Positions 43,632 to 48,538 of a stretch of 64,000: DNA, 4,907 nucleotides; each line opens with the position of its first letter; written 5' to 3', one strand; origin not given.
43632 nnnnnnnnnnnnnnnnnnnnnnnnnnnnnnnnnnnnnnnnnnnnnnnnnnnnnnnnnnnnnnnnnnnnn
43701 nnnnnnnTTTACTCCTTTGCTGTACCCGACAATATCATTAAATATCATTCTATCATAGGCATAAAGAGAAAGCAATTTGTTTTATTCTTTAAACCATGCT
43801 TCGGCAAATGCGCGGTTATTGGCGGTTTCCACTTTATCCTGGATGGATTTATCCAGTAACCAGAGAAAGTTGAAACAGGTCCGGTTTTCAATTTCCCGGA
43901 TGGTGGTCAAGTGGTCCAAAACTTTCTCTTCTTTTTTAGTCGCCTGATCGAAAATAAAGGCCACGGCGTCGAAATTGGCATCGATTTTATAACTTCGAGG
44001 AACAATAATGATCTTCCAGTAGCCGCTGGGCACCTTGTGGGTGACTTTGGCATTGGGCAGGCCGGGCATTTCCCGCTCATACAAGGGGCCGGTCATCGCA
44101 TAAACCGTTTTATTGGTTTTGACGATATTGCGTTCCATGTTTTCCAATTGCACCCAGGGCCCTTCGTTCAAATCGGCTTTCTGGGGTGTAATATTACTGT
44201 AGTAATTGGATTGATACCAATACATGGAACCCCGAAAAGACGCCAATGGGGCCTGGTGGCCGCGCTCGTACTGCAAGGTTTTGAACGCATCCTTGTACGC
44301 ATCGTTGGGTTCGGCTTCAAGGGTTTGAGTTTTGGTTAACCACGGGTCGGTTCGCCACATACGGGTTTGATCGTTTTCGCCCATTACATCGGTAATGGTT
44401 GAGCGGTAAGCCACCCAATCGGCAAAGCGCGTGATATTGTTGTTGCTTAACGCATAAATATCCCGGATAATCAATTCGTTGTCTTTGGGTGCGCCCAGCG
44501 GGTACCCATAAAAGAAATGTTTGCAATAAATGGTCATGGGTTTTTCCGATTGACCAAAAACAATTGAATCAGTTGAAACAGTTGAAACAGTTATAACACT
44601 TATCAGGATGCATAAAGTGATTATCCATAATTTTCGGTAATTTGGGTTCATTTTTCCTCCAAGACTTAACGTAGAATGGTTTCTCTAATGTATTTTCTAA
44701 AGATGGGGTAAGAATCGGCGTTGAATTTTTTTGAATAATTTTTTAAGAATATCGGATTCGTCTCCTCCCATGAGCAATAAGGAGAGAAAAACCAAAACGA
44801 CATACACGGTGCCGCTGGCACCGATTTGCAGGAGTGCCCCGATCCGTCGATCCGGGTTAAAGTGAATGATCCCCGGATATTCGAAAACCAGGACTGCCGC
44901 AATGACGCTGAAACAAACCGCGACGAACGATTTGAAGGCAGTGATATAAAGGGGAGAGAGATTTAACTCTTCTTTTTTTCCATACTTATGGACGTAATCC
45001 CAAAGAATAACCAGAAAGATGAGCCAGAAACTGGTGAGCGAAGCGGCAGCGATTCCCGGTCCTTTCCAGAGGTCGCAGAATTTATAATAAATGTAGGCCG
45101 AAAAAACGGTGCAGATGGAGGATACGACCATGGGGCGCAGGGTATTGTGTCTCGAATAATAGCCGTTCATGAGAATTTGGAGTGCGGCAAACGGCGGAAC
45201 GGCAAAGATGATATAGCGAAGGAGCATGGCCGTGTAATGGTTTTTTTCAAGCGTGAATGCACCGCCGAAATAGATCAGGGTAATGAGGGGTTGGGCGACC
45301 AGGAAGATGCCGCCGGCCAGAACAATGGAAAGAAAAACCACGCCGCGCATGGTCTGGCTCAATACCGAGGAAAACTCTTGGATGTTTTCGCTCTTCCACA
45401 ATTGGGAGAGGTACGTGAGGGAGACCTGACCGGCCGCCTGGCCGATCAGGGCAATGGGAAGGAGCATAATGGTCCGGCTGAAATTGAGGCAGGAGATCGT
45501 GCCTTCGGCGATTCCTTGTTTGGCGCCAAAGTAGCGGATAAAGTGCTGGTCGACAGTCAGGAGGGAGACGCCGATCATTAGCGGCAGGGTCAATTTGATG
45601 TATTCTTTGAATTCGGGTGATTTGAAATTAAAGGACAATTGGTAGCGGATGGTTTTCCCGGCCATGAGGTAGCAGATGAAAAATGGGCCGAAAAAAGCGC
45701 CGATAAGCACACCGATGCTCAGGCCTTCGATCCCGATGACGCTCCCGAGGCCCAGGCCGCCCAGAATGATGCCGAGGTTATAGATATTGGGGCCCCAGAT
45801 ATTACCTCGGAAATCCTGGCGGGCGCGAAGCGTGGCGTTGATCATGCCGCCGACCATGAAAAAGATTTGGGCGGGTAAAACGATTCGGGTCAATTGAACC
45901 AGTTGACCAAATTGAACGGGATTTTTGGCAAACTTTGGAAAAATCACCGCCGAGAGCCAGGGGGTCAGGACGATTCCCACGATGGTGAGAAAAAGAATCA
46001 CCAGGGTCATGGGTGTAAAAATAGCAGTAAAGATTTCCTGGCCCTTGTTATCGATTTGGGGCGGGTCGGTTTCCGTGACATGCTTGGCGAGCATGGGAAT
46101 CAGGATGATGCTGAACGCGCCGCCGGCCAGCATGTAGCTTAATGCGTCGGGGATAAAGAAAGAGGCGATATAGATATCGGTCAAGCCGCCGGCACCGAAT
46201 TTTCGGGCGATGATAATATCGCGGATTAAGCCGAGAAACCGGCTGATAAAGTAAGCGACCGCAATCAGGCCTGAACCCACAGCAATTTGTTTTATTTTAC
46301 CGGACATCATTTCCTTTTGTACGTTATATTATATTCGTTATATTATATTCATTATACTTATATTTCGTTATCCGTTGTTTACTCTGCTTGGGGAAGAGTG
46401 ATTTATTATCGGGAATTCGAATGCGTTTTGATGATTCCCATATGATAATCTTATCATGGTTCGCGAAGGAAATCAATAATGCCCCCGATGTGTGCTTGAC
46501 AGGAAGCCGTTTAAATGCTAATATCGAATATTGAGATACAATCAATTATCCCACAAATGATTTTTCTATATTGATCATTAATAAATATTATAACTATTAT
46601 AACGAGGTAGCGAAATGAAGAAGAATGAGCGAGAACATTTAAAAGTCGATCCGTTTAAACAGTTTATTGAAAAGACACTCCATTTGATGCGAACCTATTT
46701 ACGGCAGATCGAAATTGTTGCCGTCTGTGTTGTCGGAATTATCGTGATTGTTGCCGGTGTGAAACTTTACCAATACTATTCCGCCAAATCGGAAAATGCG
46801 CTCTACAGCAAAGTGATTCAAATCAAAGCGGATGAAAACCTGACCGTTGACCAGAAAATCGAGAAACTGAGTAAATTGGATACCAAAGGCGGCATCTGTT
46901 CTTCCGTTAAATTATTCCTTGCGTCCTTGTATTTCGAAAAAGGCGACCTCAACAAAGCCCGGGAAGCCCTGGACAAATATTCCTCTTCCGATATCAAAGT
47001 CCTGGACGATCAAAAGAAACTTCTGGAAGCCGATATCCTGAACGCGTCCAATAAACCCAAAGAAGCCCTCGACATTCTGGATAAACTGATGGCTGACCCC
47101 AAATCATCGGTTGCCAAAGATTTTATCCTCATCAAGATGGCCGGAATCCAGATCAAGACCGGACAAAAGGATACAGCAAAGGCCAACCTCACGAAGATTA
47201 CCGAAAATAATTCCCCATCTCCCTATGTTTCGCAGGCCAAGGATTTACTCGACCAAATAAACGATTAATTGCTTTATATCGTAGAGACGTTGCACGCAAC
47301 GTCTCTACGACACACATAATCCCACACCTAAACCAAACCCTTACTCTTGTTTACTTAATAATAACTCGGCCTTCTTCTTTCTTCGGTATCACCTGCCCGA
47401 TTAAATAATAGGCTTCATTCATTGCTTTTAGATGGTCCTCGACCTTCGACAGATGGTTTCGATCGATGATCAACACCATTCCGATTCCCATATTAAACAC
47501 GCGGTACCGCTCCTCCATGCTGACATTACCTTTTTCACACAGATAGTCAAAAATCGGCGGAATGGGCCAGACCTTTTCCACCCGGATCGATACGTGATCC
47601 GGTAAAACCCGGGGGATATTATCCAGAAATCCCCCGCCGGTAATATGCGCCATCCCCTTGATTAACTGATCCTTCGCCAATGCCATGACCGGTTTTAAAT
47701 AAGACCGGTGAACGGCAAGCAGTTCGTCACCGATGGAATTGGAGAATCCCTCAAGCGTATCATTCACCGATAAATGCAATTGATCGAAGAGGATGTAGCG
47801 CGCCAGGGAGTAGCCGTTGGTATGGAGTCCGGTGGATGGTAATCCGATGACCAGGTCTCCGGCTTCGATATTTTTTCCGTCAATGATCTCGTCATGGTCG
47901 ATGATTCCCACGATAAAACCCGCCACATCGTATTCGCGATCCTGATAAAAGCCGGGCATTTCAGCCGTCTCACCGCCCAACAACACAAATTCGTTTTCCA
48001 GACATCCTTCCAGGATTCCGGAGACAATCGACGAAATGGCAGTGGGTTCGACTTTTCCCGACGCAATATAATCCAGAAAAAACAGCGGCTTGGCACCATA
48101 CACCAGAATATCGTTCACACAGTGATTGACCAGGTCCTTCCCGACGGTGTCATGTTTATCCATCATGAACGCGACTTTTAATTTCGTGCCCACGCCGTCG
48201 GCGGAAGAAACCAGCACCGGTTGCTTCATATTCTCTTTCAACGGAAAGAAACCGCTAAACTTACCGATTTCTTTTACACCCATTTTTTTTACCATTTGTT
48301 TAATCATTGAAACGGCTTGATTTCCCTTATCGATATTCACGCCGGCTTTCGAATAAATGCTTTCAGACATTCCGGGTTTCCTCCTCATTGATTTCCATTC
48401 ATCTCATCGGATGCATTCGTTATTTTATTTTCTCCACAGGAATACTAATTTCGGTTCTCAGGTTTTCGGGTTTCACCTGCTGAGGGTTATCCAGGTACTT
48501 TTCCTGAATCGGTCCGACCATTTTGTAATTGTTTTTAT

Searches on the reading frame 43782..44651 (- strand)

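Call 96: search_protein_families(library=pfam, proteins=[window:43782-44651:-], max_evalue=0.00001)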
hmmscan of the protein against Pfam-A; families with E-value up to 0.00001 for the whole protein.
window:43782-44651:- (289 aa): 1 family
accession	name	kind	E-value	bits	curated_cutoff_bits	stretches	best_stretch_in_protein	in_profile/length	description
PF01223.29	Endonuclease_NS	-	2.1e-31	109.8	23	1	52-263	10-217/223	DNA/RNA non-specific endonuclease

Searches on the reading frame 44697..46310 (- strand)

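Call 96: search_protein_families(library=pfam, proteins=[window:44697-46310:-], max_evalue=0.00001)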
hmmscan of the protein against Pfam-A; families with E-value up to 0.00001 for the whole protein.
window:44697-46310:- (537 aa): 1 family
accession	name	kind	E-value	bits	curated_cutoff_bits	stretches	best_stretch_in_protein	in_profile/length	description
PF03023.19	MurJ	-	2.1e-62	211.7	27.4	1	34-475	1-430/451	Lipid II flippase MurJ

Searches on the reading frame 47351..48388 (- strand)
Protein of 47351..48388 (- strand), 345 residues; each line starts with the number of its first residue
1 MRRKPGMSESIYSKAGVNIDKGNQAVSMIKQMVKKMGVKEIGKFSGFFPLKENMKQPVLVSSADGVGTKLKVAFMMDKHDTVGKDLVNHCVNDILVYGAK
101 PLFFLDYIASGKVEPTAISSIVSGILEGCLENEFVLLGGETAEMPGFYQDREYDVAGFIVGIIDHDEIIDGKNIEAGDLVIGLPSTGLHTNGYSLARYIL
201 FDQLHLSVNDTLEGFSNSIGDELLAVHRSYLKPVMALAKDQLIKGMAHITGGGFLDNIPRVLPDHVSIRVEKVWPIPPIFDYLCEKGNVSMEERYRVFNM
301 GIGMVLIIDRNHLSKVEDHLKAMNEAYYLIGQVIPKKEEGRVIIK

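Call 96: search_protein_families(library=pfam, proteins=[window:47351-48388:-], max_evalue=0.00001)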
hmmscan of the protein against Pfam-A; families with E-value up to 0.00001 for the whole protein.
window:47351-48388:- (345 aa): 2 families
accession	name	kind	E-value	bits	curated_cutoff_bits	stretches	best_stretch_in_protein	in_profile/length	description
PF02769.27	AIRS_C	-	6.8e-26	91.7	23.1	1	175-340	1-152/156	AIR synthase related protein, C-terminal domain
PF00586.29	AIRS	-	7e-21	75.2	24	1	58-163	14-112/112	AIR synthase related protein, N-terminal domain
